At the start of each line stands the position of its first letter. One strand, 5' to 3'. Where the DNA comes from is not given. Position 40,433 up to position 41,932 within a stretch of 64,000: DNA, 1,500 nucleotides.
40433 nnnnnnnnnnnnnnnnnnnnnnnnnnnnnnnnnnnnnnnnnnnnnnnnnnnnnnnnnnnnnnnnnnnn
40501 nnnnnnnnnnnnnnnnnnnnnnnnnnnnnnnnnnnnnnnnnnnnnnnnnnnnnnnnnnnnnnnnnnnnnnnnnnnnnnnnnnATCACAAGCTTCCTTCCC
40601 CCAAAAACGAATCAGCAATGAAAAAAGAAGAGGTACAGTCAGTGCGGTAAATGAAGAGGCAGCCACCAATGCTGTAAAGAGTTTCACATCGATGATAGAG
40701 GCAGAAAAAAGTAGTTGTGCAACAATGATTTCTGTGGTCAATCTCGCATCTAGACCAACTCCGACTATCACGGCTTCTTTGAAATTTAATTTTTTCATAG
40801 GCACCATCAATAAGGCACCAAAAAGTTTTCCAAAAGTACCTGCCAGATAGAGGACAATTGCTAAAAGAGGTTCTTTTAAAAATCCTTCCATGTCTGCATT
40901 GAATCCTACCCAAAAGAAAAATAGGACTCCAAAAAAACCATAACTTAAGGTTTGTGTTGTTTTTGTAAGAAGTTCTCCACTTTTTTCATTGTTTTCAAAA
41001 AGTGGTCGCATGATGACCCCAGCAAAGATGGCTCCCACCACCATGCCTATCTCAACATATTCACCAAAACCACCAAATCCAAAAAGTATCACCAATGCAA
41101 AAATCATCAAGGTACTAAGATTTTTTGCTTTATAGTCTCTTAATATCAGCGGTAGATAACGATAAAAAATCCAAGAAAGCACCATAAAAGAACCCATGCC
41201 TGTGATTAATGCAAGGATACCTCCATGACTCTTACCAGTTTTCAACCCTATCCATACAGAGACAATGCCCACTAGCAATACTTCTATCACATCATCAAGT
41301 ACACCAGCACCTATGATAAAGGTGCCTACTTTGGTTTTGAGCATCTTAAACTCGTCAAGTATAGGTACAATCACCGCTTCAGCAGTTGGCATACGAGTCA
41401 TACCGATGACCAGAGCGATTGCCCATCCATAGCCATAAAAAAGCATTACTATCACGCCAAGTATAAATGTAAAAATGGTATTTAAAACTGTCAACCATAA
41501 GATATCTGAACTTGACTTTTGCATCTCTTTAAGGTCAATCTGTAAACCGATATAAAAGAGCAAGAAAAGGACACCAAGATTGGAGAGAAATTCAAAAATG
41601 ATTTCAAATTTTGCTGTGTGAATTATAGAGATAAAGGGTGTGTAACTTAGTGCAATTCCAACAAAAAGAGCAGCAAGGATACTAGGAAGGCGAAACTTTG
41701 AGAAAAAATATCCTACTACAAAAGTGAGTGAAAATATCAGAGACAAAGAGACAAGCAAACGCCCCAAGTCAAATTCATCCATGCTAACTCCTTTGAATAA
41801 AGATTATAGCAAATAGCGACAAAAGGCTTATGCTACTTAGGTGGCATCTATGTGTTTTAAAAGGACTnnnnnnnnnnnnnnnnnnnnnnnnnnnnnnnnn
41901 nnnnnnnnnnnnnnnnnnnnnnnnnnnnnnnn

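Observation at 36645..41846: Single 1302-aa polypeptide fusing a CPA2-type cation/proton antiporter to a P2-type ATPase, co-transcribed with MgtC/DUF4010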

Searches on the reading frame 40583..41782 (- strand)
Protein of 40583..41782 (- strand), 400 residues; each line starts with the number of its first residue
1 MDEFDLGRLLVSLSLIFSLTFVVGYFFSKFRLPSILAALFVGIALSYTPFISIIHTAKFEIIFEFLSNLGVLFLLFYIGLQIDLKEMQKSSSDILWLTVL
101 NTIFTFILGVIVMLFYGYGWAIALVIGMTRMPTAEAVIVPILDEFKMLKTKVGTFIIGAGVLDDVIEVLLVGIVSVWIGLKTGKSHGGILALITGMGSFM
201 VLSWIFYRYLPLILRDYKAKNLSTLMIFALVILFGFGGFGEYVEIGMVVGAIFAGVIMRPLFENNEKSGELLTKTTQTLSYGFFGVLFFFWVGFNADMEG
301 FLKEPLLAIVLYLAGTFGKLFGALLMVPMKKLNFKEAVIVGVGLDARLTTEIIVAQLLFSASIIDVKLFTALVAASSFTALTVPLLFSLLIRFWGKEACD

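Call 7: search_solved_structures(query=window:40583-41782:-, max_evalue=0.01, show_alignments=3)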
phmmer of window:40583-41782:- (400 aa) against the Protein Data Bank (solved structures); distinct sequences matched with E-value up to 0.01: 5.
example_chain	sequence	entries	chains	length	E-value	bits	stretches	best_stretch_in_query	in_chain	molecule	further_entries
5bz2_A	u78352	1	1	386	1e-15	61.2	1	18-395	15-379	Na(+)/H(+) antiporter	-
5bz3_A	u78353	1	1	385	5.7e-15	58.7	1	19-395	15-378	Na(+)/H(+) antiporter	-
4bwz_A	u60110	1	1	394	5.8e-15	58.7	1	19-396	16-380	NA(+)/H(+) ANTIPORTER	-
8bxg_A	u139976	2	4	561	3.8e-11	46.1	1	29-392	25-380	Glutathione-regulated potassium-efflux system protein KefC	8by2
9emb_A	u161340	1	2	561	1.9e-10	43.8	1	29-392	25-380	Glutathione-regulated potassium-efflux system protein KefC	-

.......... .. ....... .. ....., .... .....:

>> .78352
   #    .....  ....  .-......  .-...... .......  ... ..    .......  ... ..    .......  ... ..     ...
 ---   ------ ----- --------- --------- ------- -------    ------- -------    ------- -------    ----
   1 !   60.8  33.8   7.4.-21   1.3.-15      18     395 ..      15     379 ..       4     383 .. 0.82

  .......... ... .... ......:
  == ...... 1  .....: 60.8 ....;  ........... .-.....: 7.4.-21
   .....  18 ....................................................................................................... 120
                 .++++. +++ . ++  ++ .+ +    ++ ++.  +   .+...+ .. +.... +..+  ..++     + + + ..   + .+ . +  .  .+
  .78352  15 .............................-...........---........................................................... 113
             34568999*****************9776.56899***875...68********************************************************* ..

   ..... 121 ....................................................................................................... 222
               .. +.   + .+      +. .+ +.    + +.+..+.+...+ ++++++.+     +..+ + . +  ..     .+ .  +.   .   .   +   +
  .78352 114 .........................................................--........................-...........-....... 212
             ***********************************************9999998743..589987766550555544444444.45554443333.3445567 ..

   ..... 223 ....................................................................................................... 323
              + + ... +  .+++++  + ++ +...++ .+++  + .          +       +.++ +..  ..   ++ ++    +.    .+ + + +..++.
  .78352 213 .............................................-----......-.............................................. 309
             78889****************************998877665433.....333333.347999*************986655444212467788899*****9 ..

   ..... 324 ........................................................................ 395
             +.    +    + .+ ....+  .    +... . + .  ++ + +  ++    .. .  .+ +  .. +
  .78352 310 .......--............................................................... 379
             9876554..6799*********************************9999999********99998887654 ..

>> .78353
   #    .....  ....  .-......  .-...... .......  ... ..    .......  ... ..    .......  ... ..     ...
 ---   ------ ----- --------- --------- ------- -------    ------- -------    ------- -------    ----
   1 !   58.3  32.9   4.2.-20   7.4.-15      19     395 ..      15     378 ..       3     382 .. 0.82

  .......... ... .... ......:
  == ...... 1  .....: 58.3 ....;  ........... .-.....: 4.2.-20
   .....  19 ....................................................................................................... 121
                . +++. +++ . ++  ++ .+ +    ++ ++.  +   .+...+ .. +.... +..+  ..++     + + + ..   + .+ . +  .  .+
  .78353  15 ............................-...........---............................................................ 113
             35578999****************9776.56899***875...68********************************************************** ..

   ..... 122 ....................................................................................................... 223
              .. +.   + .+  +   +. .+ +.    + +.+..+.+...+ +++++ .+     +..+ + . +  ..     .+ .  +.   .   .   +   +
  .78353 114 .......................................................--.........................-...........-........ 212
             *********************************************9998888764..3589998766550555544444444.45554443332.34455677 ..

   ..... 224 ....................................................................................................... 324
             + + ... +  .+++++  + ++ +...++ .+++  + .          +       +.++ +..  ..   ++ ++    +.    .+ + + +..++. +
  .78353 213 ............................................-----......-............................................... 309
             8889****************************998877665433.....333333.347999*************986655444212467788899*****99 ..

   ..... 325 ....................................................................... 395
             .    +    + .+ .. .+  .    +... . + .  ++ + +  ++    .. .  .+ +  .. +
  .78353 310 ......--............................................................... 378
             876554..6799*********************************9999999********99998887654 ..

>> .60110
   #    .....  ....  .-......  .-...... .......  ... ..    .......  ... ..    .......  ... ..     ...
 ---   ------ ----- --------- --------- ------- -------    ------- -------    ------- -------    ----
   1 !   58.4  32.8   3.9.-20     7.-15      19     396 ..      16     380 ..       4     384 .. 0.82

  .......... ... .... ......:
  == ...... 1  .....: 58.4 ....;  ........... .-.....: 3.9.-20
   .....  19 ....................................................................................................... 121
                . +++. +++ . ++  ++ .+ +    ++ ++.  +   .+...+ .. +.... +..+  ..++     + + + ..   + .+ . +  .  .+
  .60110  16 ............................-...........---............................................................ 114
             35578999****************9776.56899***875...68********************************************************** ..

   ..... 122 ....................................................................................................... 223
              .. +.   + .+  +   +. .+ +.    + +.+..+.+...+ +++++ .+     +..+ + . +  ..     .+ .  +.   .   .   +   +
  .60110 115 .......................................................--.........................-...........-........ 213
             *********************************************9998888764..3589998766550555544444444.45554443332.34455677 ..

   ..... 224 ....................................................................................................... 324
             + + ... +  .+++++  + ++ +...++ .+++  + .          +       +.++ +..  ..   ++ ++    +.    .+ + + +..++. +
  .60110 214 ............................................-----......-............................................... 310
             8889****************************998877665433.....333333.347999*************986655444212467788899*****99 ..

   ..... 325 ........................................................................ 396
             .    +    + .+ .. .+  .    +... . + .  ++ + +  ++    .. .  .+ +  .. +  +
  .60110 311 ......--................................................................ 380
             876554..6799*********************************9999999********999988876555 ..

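Call 15: find_homologous_proteins(query=window:40583-41782:-, max_evalue=0.00001)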
Query window:40583-41782:- (400 aa): 553 proteins with E <= 0.00001 among 8000 candidates; the best 120 are listed.
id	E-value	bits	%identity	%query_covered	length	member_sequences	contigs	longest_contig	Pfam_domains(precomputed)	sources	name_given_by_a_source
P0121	2.7e-219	746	88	100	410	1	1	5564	PF00999.27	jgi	jgi:Ca2+-transporting ATPase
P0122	1.1e-206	705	82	100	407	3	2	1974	PF00999.27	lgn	-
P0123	6.4e-205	699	81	100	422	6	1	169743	PF00999.27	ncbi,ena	-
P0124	2.6e-204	697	81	100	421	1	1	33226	PF00999.27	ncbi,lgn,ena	-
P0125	1.6e-203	694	82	100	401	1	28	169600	PF00999.27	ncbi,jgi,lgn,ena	jgi:Ca2+-transporting ATPase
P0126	7.4e-201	686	81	99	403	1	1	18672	PF00999.27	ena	-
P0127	8.8e-201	685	81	100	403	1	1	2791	PF00999.27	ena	-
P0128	1.5e-200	684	81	99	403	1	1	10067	PF00999.27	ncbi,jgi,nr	ncbi:MAG: cation:proton antiporter [Epsilonproteobacteria bacterium]|nr:MAG: cation:proton antiporte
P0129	3.0e-200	683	81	99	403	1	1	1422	PF00999.27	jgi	-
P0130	4.4e-200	683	80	99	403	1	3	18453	PF00999.27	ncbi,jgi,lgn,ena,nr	ncbi:MAG: cation:proton antiporter [Sulfurovum sp.]|nr:cation:proton antiporter [Sulfurovum sp.]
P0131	4.4e-200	683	81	99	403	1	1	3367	PF00999.27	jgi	-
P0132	7.2e-200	682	81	99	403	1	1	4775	PF00999.27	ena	-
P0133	8.4e-200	682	80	99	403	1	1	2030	PF00999.27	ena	-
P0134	1.1e-199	682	81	99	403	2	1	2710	PF00999.27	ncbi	-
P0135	2.0e-199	681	80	99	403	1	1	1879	PF00999.27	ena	-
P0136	2.8e-199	680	80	99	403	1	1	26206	PF00999.27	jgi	-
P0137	3.5e-199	680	80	99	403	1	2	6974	PF00999.27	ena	-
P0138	7.3e-199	679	80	99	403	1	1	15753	PF00999.27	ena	-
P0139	7.3e-199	679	80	99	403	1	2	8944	PF00999.27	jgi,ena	-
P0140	1.1e-198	678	80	99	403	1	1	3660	PF00999.27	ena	-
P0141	2.8e-198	677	80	99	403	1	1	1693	PF00999.27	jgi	-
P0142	3.4e-198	677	81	96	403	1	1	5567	PF00999.27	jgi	-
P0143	7.3e-198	676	79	100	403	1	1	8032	PF00999.27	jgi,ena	-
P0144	7.5e-198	676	79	100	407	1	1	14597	PF00999.27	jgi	-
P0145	1.1e-197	675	80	99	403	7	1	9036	PF00999.27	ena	-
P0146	1.4e-197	675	79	99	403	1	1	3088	PF00999.27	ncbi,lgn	-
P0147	1.7e-197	674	79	99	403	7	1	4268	PF00999.27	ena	-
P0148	1.8e-197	674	80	99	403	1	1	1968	PF00999.27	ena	-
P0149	2.8e-197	674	77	100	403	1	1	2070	PF00999.27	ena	-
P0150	4.7e-197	673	80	96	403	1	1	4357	PF00999.27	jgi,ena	-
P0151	4.8e-197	673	79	100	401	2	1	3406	PF00999.27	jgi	-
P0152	5.0e-197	673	78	99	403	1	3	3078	PF00999.27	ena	-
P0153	1.0e-196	672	79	96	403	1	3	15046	PF00999.27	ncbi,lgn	-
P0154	1.8e-196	671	80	96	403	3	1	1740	PF00999.27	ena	-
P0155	3.9e-196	670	79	99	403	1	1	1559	PF00999.27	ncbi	-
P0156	9.6e-196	669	79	99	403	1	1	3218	PF00999.27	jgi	-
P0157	1.9e-195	668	80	99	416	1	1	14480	PF00999.27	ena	-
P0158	2.1e-195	668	79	95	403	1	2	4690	PF00999.27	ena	-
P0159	9.7e-195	665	78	100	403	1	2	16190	PF00999.27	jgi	jgi:Ca2+-transporting ATPase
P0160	1.3e-194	665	79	99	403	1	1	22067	PF00999.27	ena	-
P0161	1.6e-194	665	77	99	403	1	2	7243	PF00999.27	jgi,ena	-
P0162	4.2e-194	663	78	99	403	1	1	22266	PF00999.27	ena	-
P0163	4.8e-194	663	77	99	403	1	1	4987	PF00999.27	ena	-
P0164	5.9e-194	663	77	100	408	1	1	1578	PF00999.27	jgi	-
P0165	1.5e-193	661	76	100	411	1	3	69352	PF00999.27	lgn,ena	-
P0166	1.9e-193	661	77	99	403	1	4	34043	PF00999.27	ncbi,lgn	-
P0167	2.0e-193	661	75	100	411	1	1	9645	PF00999.27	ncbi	-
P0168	4.0e-193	660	76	100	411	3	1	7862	PF00999.27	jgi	jgi:Ca2+-transporting ATPase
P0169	6.6e-193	659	77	100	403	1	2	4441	PF00999.27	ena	-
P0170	6.9e-193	659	77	99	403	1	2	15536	PF00999.27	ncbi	-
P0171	9.2e-193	659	75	99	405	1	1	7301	PF00999.27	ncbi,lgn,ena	-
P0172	1.3e-192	658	79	95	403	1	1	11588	PF00999.27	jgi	-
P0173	2.8e-192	657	76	99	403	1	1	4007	PF00999.27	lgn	-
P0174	2.9e-192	657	79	96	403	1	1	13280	PF00999.27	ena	-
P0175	3.9e-192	657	76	99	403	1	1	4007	PF00999.27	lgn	-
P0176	4.9e-192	656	76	99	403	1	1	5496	PF00999.27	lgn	-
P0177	1.9e-191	655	76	99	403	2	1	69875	PF00999.27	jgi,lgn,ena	-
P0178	5.0e-191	653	76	100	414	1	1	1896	PF00999.27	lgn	-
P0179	5.8e-191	653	76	96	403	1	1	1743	PF00999.27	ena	-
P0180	5.9e-191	653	77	100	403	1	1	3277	PF00999.27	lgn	-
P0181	1.1e-190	652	77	99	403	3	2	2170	PF00999.27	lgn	-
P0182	1.2e-190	652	76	99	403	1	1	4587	PF00999.27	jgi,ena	-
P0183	1.3e-190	652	76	99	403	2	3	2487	PF00999.27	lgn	-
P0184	1.5e-190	652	78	99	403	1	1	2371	PF00999.27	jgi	-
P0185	1.5e-190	652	75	100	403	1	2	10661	PF00999.27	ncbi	-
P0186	1.8e-190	651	76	99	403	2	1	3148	PF00999.27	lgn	-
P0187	1.8e-190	651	77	96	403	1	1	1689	PF00999.27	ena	-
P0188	2.0e-190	651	77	99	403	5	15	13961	PF00999.27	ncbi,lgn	-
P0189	2.4e-190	651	76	100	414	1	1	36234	PF00999.27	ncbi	-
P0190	3.0e-190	651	77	99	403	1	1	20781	PF00999.27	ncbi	-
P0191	3.0e-190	651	77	99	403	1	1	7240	PF00999.27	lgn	-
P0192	3.2e-190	650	77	100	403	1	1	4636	PF00999.27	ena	-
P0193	3.3e-190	650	77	99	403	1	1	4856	PF00999.27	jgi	-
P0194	3.4e-190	650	76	99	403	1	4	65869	PF00999.27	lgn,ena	-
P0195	4.9e-190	650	77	99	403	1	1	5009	PF00999.27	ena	-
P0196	5.6e-190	650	76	99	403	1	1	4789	PF00999.27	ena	-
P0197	7.7e-190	649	76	100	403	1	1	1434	PF00999.27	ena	-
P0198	9.3e-190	649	75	100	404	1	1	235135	PF00999.27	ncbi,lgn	-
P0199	2.7e-189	647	75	96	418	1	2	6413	PF00999.27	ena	-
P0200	4.7e-189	647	76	100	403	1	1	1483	PF00999.27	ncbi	-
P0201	6.4e-189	646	76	95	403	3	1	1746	PF00999.27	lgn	-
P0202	9.4e-189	646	76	97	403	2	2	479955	PF00999.27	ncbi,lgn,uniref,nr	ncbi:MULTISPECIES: cation:proton antiporter [Sulfurovum]|uniref:Cation:proton antiporter n=1 Tax=Sul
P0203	1.1e-188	645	76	96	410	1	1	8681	PF00999.27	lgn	-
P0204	1.1e-188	645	75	100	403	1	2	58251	PF00999.27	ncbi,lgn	-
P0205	1.2e-188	645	77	96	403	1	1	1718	PF00999.27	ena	-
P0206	2.2e-188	644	76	100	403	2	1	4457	PF00999.27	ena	-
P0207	2.7e-188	644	76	96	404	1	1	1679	PF00999.27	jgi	-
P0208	3.3e-188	644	76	96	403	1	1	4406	PF00999.27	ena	-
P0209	5.1e-188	643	76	100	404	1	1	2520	PF00999.27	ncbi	-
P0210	8.5e-188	643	76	100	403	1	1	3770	PF00999.27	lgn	-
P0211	1.2e-187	642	75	96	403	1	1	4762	PF00999.27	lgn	-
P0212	1.3e-187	642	75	100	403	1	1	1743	PF00999.27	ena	-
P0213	1.6e-187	642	75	96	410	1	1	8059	PF00999.27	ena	-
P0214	1.6e-187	642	75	96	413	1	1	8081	PF00999.27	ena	-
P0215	1.6e-187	642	75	99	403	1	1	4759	PF00999.27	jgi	-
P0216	2.0e-187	641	74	100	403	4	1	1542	PF00999.27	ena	-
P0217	2.3e-187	641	75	100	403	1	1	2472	PF00999.27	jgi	-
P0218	2.6e-187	641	76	96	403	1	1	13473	PF00999.27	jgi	-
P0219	3.1e-187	641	75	96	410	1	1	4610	PF00999.27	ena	-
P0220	5.0e-187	640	75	96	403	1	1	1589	PF00999.27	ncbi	-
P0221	8.1e-187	639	74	100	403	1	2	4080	PF00999.27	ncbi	-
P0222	8.1e-187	639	75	96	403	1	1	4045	PF00999.27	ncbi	-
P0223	8.9e-187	639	76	100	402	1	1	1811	PF00999.27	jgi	jgi:Ca2+-transporting ATPase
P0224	1.3e-186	639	75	99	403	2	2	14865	PF00999.27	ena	-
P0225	2.1e-186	638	74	96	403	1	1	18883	PF00999.27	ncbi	-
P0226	2.7e-186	638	76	96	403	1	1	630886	PF00999.27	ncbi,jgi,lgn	ncbi:MAG: cation:proton antiporter [Sulfurimonas sp.]|jgi:Ca2+-transporting ATPase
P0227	3.0e-186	637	74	100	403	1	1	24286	PF00999.27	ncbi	-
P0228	3.6e-186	637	75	99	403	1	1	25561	PF00999.27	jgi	-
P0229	3.7e-186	637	74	100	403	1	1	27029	PF00999.27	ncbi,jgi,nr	ncbi:MAG: cation:proton antiporter [Helicobacteraceae bacterium]|jgi:Ca2+-transporting ATPase|nr:cat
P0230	3.8e-186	637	74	99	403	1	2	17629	PF00999.27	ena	-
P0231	4.1e-186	637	75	99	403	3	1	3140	PF00999.27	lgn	-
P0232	5.4e-186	637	75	99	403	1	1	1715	PF00999.27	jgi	-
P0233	7.4e-186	636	74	99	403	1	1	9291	PF00999.27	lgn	-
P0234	9.0e-186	636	74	100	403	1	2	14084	PF00999.27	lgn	-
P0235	1.1e-185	636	74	99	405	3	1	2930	PF00999.27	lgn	-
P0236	1.3e-185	635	75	99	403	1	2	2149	PF00999.27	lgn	-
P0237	1.3e-185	635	75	99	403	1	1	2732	PF00999.27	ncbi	-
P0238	1.5e-185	635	74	100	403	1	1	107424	PF00999.27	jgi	-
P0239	3.2e-185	634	74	99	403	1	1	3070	PF00999.27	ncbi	-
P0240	3.8e-185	634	74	99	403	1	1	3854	PF00999.27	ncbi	-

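Call 17: find_encoding_contigs(protein=P0125, flank=8000, max_places=3)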
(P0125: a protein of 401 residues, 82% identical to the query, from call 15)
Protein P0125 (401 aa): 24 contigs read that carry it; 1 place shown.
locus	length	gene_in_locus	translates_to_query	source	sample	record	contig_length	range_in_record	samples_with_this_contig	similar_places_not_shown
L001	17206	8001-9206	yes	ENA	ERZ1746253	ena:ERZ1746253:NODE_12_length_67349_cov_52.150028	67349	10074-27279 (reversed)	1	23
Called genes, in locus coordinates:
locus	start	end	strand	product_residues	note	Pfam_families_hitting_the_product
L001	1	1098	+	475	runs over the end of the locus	PF00563:EAL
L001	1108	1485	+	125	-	PF01227:GTP_cyclohydroI (weak), PF14489:QueF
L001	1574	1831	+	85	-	-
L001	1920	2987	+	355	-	PF00872:Transposase_mut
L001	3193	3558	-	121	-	-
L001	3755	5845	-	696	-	PF00009:GTP_EFTU, PF03144:GTP_EFTU_D2, PF22042:EF-G_D2, PF14492:EFG_III, PF16658:RF3_C (faint), PF03764:EFG_IV, PF00679:EFG_C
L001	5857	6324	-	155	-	PF00177:Ribosomal_S7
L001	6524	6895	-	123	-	PF00164:Ribosom_S12_S23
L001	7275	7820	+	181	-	PF03729:DUF308 (weak)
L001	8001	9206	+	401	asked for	PF00999:Na_H_Exchanger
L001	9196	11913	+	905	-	PF00690:Cation_ATPase_N, PF00122:E1-E2_ATPase, PF00702:Hydrolase, PF13246:Cation_ATPase, PF08282:Hydrolase_3 (faint), PF00689:Cation_ATPase_C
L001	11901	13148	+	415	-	PF02308:MgtC, PF13194:DUF4010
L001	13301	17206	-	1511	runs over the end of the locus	PF04997:RNA_pol_Rpb1_1, PF00623:RNA_pol_Rpb1_2, PF04983:RNA_pol_Rpb1_3, PF05000:RNA_pol_Rpb1_4, PF04998:RNA_pol_Rpb1_5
